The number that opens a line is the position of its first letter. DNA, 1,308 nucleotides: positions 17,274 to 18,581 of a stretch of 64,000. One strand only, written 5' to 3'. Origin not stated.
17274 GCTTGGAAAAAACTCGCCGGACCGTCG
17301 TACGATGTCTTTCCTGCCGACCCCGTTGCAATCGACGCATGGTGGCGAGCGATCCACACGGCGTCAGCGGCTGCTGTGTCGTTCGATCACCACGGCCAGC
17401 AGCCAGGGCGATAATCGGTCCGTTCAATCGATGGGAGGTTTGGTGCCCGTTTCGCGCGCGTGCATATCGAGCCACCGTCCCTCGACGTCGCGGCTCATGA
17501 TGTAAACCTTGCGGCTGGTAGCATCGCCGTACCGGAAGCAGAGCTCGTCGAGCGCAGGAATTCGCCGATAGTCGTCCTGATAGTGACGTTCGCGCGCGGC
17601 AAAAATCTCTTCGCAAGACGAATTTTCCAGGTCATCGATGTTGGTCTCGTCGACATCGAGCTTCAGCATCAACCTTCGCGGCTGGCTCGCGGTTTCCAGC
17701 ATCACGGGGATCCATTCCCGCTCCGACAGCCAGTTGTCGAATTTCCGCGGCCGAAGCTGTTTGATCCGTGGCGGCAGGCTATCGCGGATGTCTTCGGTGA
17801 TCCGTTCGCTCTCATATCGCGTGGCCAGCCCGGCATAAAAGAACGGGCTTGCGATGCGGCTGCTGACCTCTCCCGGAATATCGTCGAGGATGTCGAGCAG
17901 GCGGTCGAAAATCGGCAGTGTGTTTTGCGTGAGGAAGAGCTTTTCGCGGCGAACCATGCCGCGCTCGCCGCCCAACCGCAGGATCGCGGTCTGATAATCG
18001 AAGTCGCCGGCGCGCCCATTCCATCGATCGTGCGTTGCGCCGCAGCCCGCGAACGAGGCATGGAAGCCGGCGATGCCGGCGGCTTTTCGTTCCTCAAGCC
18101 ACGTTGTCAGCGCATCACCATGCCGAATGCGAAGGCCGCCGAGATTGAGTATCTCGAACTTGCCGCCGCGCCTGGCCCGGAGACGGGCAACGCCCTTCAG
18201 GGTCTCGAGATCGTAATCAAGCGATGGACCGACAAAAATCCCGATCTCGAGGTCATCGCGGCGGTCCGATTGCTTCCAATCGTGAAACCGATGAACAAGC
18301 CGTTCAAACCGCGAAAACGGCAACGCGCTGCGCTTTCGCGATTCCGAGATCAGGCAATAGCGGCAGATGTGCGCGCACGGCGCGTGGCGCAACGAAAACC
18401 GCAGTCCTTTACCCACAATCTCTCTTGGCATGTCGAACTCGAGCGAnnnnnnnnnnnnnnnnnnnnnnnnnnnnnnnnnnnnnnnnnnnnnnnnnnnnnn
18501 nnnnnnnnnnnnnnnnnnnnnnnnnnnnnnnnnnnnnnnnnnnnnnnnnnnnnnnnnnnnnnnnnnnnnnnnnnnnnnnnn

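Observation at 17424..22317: ECF sigma / anti-sigma / secreted S8 protease / radical-SAM operon facing a secreted Gly-repeat protein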

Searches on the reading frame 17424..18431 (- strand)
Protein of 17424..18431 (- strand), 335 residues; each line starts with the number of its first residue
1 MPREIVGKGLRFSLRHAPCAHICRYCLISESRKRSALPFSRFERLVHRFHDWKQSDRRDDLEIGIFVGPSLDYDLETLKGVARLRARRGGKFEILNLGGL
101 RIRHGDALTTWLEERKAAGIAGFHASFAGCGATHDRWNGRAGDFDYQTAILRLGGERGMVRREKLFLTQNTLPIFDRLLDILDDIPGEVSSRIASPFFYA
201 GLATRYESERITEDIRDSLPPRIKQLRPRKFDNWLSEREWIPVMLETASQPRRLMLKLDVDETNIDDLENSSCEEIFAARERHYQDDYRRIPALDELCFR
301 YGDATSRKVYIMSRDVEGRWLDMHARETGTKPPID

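Call 4: search_protein_families(library=pfam, max_evalue=0.1, proteins=[window:17424-18431:-])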
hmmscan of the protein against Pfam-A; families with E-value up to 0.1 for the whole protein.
window:17424-18431:- (335 aa): 1 family
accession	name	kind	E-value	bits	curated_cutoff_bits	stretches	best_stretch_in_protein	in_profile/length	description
PF04055.27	Radical_SAM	-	0.033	14.8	29.5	1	19-158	7-140/166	Radical SAM superfamily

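Call 5: search_protein_families(library=ncbifam, max_evalue=0.1, proteins=[window:17424-18431:-])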
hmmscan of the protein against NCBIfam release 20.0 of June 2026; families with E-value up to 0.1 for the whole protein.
window:17424-18431:- (335 aa): 1 family
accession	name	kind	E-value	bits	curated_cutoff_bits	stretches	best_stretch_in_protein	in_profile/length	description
TIGR04051.1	rSAM_NirJ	equivalog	0.031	13.3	515.45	1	124-208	105-187/354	heme d1 biosynthesis radical SAM protein NirJ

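Call 6: find_homologous_proteins(query=window:17424-18431:-, max_evalue=0.001)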
Query window:17424-18431:- (335 aa): 514 proteins with E <= 0.001 among 3486 candidates; the best 120 are listed.
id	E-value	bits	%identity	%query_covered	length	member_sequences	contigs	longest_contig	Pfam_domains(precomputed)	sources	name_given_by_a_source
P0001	5.8e-204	694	89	100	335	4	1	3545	-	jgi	jgi:hypothetical protein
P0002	1.5e-202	690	88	100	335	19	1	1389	-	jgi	jgi:hypothetical protein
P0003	1.6e-200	683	86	100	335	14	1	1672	-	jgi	jgi:hypothetical protein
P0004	1.7e-199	680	87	100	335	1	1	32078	-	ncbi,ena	-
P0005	2.3e-196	669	85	100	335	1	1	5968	-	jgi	jgi:hypothetical protein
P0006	4.7e-196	668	85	100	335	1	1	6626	-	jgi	jgi:hypothetical protein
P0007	5.3e-196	668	86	100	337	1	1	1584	-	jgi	jgi:hypothetical protein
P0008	1.3e-195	667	85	100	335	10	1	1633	-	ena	-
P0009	5.1e-195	665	84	100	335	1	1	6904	-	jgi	jgi:hypothetical protein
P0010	7.2e-195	665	84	100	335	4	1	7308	-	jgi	jgi:hypothetical protein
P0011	2.7e-194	663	85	100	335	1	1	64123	-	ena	-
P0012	7.8e-194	661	84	100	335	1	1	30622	-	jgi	jgi:hypothetical protein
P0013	1.1e-193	661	84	100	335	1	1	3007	-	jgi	jgi:hypothetical protein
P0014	2.5e-193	659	84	100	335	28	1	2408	-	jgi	jgi:hypothetical protein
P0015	2.1e-192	656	85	100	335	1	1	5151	-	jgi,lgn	jgi:hypothetical protein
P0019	3.0e-191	653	82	100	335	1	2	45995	PF04055.28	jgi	jgi:hypothetical protein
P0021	3.0e-189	646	82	100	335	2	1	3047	PF04055.28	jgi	jgi:hypothetical protein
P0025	1.2e-188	644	83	100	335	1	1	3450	PF04055.28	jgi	jgi:hypothetical protein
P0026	1.5e-188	644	81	100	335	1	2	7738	PF04055.28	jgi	jgi:hypothetical protein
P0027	3.6e-187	639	81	100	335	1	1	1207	PF04055.28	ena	-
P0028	3.8e-187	639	82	100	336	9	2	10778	PF04055.28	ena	-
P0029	5.4e-187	639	81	100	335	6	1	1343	PF04055.28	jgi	jgi:hypothetical protein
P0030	7.7e-187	638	81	100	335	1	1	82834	PF04055.28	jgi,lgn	jgi:hypothetical protein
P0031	9.2e-187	638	85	96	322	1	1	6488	PF04055.28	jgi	-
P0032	1.3e-186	637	81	100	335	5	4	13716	PF04055.28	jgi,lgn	jgi:hypothetical protein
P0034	5.9e-186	635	85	96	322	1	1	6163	PF04055.28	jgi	-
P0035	6.1e-186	635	81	100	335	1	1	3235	PF04055.28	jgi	jgi:hypothetical protein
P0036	8.4e-186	635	84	96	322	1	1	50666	PF04055.28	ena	-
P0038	1.1e-185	634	81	100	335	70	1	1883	PF04055.28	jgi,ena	jgi:hypothetical protein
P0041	2.9e-185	633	80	100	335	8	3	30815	PF04055.28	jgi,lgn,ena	-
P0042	2.4e-184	630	81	100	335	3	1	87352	PF04055.28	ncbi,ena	-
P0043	2.7e-184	630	80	100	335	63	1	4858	PF04055.28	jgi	jgi:hypothetical protein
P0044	3.6e-184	629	81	100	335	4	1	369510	PF04055.28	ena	-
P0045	8.2e-184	628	80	100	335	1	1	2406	PF04055.28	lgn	-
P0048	1.5e-183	627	80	100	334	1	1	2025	PF04055.28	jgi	jgi:hypothetical protein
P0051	2.5e-183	627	80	100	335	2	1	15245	PF04055.28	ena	-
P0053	3.6e-183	626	79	100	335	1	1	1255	PF04055.28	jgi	jgi:hypothetical protein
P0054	6.5e-183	625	80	100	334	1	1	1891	PF04055.28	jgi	jgi:hypothetical protein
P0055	8.0e-183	625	80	100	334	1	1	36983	PF04055.28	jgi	jgi:hypothetical protein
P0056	8.2e-183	625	79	100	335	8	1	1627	PF04055.28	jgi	jgi:hypothetical protein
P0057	9.9e-183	625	80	100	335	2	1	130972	PF04055.28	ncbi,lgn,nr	ncbi:MAG TPA: radical SAM protein [Stellaceae bacterium]|nr:radical SAM protein [Stellaceae bacteriu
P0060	4.8e-182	622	79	100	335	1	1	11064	PF04055.28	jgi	jgi:hypothetical protein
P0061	6.1e-182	622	81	100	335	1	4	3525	PF04055.28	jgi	jgi:hypothetical protein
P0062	9.3e-182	621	80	100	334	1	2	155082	PF04055.28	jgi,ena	jgi:hypothetical protein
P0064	2.0e-181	620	79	100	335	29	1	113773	PF04055.28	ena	-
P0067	3.3e-181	620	79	100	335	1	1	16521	PF04055.28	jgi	jgi:hypothetical protein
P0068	3.4e-181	620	80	100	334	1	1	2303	PF04055.28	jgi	jgi:hypothetical protein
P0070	8.5e-181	618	78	100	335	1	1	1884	PF04055.28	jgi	jgi:hypothetical protein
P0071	1.0e-180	618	79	100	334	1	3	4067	PF04055.28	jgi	jgi:hypothetical protein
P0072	1.1e-180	618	79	100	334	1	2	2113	PF04055.28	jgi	jgi:hypothetical protein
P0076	9.6e-180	615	78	100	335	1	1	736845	PF04055.28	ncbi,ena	-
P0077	1.0e-179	615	79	100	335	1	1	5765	PF04055.28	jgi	jgi:hypothetical protein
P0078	1.1e-179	615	78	100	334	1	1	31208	PF04055.28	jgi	jgi:hypothetical protein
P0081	1.7e-179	614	79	100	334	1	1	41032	PF04055.28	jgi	jgi:hypothetical protein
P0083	2.4e-179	614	79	100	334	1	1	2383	PF04055.28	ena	-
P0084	2.7e-179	613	77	100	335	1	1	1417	PF04055.28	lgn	-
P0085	2.8e-179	613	79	100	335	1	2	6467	PF04055.28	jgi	jgi:hypothetical protein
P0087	9.5e-179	612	78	100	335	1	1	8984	PF04055.28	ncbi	ncbi:MAG: hypothetical protein ACREET_10740 [Stellaceae bacterium]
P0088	9.6e-179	612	78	100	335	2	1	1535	PF04055.28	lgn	-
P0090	1.1e-178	611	77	100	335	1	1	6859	PF04055.28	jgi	jgi:hypothetical protein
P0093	1.4e-178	611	78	100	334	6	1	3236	PF04055.28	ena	-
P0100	2.0e-177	607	78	100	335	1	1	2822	PF04055.28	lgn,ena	-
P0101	2.8e-177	607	77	100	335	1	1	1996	PF04055.28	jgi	jgi:hypothetical protein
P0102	3.5e-177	606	77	100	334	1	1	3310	PF04055.28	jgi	jgi:hypothetical protein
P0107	1.7e-176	604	76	100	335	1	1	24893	PF04055.28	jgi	jgi:hypothetical protein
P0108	1.8e-176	604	76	100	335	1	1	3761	PF04055.28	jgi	jgi:hypothetical protein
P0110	2.9e-176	603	79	100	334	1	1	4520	PF04055.28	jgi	jgi:hypothetical protein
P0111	3.0e-176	603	80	96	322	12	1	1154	PF04055.28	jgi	jgi:hypothetical protein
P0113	4.2e-176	603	77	100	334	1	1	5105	PF04055.28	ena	-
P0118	1.4e-175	601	78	100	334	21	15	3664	PF04055.28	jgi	jgi:hypothetical protein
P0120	2.0e-175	601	77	100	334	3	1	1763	PF04055.28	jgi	jgi:hypothetical protein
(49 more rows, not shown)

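Call 8: find_related_loci(query=window:17424-18431:-, collection=genome_contigs, flank=10000)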
Query window:17424-18431:- (335 aa) in genome_contigs; peptide patterns used: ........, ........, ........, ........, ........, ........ (x = any residue, [..] = any of these).
170 stretches matched a pattern; 10 encode a relative of the query (tblastn E <= 1e-3); 10 distinct loci.
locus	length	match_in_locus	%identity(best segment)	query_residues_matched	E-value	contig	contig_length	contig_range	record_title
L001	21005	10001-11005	79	1-335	0e+0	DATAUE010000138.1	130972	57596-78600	MAG TPA_asm: Stellaceae bacterium isolate SMAG_U5564 k141_694389, whole genome shotgun sequence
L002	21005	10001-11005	79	1-335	1e-180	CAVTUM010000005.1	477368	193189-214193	MAG: uncultured Alphaproteobacteria bacterium isolate MFD04967.bin.2.38 genome assembly, contig: contig_23084, whole gen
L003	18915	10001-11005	77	1-335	4e-179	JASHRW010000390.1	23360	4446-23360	MAG: Xanthobacteraceae bacterium isolate JOPF111 JOPF_NEAR_contig_1323712, whole genome shotgun sequence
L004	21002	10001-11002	77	1-335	8e-173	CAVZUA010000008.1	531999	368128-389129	MAG: uncultured Alphaproteobacteria bacterium isolate MFD04967.bin.1.114 genome assembly, contig: contig_16623, whole ge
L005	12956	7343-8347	72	1-335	1e-167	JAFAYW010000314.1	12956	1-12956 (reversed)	MAG: Alphaproteobacteria bacterium isolate CP_BM_RX_R8_25 BM_RX_R8_k147_684153, whole genome shotgun sequence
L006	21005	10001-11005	78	1-335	0e+0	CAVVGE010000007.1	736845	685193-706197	MAG: uncultured Alphaproteobacteria bacterium isolate MFD01138.bin.1.135 genome assembly, contig: contig_37251, whole ge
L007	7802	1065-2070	78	1-335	3e-155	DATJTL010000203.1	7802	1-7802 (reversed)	MAG TPA_asm: Xanthobacteraceae bacterium isolate SMAG_U15019 k141_1298038, whole genome shotgun sequence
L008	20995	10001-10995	87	4-335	1e-160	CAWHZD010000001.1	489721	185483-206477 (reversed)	MAG: uncultured Alphaproteobacteria bacterium isolate MFD04463.bin.1.126 genome assembly, contig: contig_29674, whole ge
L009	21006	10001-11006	80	1-335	7e-142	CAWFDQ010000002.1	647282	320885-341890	MAG: uncultured Alphaproteobacteria bacterium isolate MFD05512.bin.2.37 genome assembly, contig: contig_12142, whole gen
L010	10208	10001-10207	94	1-69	1e-38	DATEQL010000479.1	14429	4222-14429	MAG TPA_asm: Stellaceae bacterium isolate SMAG_U9046 k141_552302, whole genome shotgun sequence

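Call 10: find_encoding_contigs(protein=window:17424-18431:-, flank=10000, max_places=6)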
Protein window:17424-18431:- (335 aa): 1 contig read that carries it; 1 place shown.
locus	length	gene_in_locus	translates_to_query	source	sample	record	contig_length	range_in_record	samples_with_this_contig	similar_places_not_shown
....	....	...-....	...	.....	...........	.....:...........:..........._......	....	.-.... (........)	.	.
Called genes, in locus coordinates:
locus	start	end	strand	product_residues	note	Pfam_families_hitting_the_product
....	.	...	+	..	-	?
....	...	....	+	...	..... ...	-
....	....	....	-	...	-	?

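Call 11: find_encoding_contigs(protein=P0004, flank=10000, max_places=4)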
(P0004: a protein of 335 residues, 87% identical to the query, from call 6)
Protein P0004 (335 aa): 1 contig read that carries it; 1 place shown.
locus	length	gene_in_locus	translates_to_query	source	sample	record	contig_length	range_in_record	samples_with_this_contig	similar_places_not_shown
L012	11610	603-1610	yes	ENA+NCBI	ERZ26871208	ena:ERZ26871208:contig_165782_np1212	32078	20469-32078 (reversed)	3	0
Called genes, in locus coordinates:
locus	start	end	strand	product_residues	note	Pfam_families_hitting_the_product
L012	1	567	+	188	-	?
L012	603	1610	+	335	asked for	-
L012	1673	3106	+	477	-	PF00496:SBP_bac_5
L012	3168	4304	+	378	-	PF19300:BPD_transp_1_N (weak), PF00528:BPD_transp_1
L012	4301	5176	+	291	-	PF00528:BPD_transp_1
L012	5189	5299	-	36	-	-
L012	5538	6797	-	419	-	PF00994:MoCF_biosynth, PF18146:CinA_KH, PF02464:CinA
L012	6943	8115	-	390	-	PF01546:Peptidase_M20, PF07687:M20_dimer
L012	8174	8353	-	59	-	-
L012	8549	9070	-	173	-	PF03692:CxxCxxCC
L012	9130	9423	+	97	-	PF00202:Aminotran_3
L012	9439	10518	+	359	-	PF00202:Aminotran_3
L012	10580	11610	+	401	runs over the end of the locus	PF00155:Aminotran_1_2, PF01053:Cys_Met_Meta_PP (faint)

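Call 15: search_protein_representatives(protein=window:17424-18431:-)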
Query: 335 residues. Proteins with E-value up to 0.001 (for the whole library): 352; up to 1e-10: 259; up to 1e-30: 118. The best 150 are listed.
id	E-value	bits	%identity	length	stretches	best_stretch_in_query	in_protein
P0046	2.9e-184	628.0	80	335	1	1-335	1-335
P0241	6.8e-100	350.6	61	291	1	11-268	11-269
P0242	8.2e-88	310.9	76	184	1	1-180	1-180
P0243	1.1e-79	284.1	42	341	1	2-326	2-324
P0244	8.2e-75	268.1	77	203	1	177-334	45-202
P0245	3.8e-72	259.4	79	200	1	159-308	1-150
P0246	4.0e-71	256.0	40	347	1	3-327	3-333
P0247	2.3e-69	250.2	41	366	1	10-326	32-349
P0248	9.3e-69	248.2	42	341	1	13-327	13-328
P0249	1.6e-68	247.4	75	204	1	1-158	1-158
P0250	3.8e-68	246.2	72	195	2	55-165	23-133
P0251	4.8e-68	245.9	40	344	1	1-325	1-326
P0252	1.6e-67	244.2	42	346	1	3-325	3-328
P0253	3.1e-65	236.6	73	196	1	133-279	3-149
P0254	1.1e-64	234.9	38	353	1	1-325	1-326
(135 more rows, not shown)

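Call 38: search_solved_structures(query=A2, max_evalue=10, show_alignments=2)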
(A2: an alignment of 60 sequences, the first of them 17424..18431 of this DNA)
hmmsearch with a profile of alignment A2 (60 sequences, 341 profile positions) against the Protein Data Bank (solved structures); distinct sequences matched with E-value up to 10: 20.
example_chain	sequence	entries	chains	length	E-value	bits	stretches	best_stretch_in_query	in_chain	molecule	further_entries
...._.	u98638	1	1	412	3.3e-05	25.9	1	16-179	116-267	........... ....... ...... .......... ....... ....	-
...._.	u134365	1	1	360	0.00055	21.8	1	111-185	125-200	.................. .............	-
7voc_C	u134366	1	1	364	0.00057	21.8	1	111-185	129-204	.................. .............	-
1r30_A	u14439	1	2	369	0.0058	18.5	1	12-83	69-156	Biotin synthase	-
9e16_y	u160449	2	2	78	0.28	12.9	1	228-284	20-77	50S ribosomal protein L28 C- | 50S ribosomal protein bL28-c minus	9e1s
9ebb_y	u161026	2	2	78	0.28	12.9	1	228-284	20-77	Large ribosomal subunit protein bL28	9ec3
8z4f_B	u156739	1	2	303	0.38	12.5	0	32-88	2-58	Pseudomurein endosiopeptidase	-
7tol_A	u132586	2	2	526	0.4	12.4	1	16-130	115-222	glycerol dibiphytanyl glycerol tetraether - macrocyclic archaeol synthase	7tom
3c65_A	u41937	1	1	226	0.43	12.3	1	178-225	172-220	UvrABC system protein C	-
3i6x_A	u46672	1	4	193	0.48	12.2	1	81-122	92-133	Ras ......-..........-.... protein IQGAP1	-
5l0o_A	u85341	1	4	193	0.48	12.2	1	81-122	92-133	Ras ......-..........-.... protein IQGAP1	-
2fg5_A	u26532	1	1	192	0.67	11.7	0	106-130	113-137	Ras-related protein Rab-31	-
1g2h_A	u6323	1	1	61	0.72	11.6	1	262-301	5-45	TRANSCRIPTIONAL REGULATORY PROTEIN TYRR HOMOLOG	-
8ai3_A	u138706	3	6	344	0.73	11.6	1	12-108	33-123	Putative peptide biosynthesis protein YydG | Radical SAM core domain-containing protein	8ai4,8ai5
8ai6_A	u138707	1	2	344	0.73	11.6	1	12-108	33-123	Putative peptide biosynthesis protein YydG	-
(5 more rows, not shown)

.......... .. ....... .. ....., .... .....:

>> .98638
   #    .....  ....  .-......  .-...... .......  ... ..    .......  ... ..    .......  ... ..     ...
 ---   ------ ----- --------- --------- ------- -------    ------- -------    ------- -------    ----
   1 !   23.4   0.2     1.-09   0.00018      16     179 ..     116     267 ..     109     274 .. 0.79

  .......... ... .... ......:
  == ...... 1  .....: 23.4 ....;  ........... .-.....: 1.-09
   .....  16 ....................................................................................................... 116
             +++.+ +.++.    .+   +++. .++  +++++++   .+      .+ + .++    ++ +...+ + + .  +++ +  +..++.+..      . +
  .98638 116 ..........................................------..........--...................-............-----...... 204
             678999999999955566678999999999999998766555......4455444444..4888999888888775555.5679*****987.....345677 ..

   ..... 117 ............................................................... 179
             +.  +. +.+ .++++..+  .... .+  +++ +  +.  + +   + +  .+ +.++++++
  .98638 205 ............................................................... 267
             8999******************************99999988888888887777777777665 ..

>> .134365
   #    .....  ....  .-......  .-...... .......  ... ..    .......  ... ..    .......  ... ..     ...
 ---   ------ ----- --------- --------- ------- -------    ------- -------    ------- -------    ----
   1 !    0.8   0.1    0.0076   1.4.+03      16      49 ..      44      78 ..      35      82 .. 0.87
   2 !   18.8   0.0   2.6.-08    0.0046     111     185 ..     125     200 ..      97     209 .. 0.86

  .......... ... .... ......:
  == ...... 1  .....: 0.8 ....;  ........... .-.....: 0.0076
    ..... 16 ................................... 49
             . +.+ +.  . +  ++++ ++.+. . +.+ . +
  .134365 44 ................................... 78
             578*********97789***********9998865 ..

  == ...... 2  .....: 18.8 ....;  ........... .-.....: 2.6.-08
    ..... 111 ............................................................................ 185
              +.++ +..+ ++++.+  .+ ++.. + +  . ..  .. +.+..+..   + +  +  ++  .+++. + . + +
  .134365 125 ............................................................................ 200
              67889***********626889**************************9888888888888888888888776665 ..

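Call 39: search_protein_families(library=ncbifam, alignment_id=A2, max_evalue=0.01)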
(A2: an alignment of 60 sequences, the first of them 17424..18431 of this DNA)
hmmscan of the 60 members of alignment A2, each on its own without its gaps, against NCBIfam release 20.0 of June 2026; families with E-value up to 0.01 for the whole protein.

A. member 1, window:17424-18431:- (335 aa): 0 families

B. families by the number of members that match (of 60 scanned): 19 families
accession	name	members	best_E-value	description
TIGR04051.1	rSAM_NirJ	31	3.5e-07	heme d1 biosynthesis radical SAM protein NirJ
TIGR04053.2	TIGR04053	30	1.3e-06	TIGR04053 family radical SAM/SPASM domain-containing protein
TIGR04054.1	rSAM_NirJ1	18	2.1e-06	putative heme d1 biosynthesis radical SAM protein NirJ1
TIGR04347.1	pseudo_SAM_Halo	17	3.8e-07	TIGR04347 family pseudo-SAM/SPASM protein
TIGR04546.1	rSAM_ahbC_deAc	13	4.3e-07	12,18-didecarboxysiroheme deacetylase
TIGR04103.1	rSAM_nif11_3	10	1.2e-05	nif11-class peptide radical SAM maturase 3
TIGR03913.1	rad_SAM_trio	8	0.00013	GDL motif peptide-associated radical SAM/SPASM maturase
TIGR03977.1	rSAM_pair_HxsC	6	5.1e-06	His-Xaa-Ser system radical SAM maturase HxsC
TIGR04545.1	rSAM_ahbD_hemeb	6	6.9e-05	heme b synthase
TIGR04340.1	rSAM_ACGX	3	0.0003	radical SAM/SPASM domain protein, ACGX system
TIGR03978.1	rSAM_paired_1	2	0.00063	His-Xaa-Ser system radical SAM maturase HxsB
TIGR04133.1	rSAM_w_lipo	2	0.00081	TIGR04133 family radical SAM/SPASM protein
NF041298.1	rSAM_mat_DynA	1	0.0005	dynobactin maturation radical SAM/SPASM protein DynA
NF038332.1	rSAM_rare_HxsC4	1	0.00055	radical SAM protein HxsC4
TIGR02666.1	moaA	1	0.0019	GTP 3',8-cyclase MoaA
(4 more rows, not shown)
